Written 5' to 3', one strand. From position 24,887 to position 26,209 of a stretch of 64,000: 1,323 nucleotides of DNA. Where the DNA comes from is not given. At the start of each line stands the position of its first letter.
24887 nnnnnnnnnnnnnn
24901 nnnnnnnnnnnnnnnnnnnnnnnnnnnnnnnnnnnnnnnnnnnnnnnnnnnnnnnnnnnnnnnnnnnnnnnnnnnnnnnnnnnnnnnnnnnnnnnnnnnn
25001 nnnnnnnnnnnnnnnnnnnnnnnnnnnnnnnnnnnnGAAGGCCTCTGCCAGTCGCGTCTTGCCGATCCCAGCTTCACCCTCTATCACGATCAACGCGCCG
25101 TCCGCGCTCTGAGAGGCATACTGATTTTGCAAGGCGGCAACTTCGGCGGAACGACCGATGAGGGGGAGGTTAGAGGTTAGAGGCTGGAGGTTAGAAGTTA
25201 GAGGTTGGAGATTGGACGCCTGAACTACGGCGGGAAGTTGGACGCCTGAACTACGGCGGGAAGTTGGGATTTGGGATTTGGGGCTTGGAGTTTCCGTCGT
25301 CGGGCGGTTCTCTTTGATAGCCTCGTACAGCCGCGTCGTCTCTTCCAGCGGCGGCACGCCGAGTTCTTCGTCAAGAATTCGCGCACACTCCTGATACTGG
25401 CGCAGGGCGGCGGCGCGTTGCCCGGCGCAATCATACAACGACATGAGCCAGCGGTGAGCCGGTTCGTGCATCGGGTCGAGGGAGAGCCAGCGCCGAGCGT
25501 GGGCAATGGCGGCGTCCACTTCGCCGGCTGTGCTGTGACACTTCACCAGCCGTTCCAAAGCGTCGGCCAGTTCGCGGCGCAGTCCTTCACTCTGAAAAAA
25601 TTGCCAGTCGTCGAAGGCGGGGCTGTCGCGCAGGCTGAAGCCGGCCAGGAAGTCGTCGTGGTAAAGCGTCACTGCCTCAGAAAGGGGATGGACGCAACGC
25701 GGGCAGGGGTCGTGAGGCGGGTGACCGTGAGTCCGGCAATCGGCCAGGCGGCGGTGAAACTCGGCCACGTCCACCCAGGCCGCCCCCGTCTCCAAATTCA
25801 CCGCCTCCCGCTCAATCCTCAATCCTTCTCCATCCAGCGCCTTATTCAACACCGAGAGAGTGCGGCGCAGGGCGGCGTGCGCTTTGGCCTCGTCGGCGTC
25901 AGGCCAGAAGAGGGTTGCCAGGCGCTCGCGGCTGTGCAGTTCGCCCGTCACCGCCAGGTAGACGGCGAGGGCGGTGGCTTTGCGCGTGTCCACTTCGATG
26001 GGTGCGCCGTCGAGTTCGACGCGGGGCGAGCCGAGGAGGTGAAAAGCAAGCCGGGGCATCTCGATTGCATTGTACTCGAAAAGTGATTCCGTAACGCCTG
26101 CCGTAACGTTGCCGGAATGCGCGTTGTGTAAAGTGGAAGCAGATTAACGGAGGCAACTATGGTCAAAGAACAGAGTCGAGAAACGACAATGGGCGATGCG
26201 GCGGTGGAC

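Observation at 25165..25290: Repeat-built linker inside a SARP-STAND regulator, including a 26-bp tandem duplication that does not break the frame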

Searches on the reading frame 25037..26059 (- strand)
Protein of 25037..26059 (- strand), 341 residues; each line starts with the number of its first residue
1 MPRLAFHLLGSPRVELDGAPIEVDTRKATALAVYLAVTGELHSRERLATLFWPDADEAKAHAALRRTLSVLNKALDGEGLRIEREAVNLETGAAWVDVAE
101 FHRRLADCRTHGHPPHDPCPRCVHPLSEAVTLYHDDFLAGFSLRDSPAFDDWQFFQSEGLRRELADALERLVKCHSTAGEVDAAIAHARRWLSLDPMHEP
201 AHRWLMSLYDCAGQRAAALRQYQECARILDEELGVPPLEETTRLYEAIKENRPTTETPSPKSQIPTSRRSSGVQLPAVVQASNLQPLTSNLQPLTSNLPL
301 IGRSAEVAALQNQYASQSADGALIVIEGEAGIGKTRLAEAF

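Call 33: find_homologous_proteins(query=window:25037-26059:-, max_evalue=1e-30)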
Query seq(341 aa) (341 aa): 673 proteins with E <= 1e-30 among 8000 candidates; the best 120 are listed.
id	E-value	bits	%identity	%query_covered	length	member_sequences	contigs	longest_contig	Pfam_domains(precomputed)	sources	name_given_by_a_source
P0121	1.9e-156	538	76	98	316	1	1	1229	PF03704.24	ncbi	ncbi:MAG: BTAD domain-containing putative transcriptional regulator, partial [Chloroflexota bacteriu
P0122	1.6e-123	430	64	99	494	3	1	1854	PF03704.24,PF13401.13,PF13191.13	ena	-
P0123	9.1e-122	424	63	100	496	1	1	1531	PF03704.24,PF13191.13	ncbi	ncbi:MAG: AAA family ATPase, partial [Anaerolineales bacterium]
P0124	2.1e-113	397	58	100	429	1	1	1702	PF03704.24,PF13191.13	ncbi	-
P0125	5.2e-113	396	56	100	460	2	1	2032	PF03704.24,PF13191.13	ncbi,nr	ncbi:MAG TPA: BTAD domain-containing putative transcriptional regulator, partial [Ktedonobacteraceae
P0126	8.5e-113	395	57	100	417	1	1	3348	PF03704.24,PF13191.13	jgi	jgi:DNA-binding SARP family transcriptional activator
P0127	2.0e-112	394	57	100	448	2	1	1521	PF03704.24,PF13191.13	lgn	-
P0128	3.3e-112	393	57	99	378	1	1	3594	PF03704.24,PF13191.13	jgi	jgi:DNA-binding SARP family transcriptional activator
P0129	9.4e-112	391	59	99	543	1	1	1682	PF03704.24,PF13191.13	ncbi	ncbi:MAG: BTAD domain-containing putative transcriptional regulator, partial [Chloroflexota bacteriu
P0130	2.4e-110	387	54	100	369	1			PF03704.24,PF13191.13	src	-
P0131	1.8e-108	381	55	100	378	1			PF03704.24,PF13191.13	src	-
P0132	2.0e-108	380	56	100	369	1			PF03704.24,PF13191.13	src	-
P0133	5.0e-108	379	54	100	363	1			PF03704.24,PF13191.13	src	-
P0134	6.5e-108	379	54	100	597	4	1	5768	PF03704.24,PF13191.13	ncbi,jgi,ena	-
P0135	4.2e-107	376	56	100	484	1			PF03704.24,PF13191.13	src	-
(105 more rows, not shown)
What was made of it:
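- Tried and rejected: Second protein search with the N-terminal 341 aa, looking for truncated alleles (call 33).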
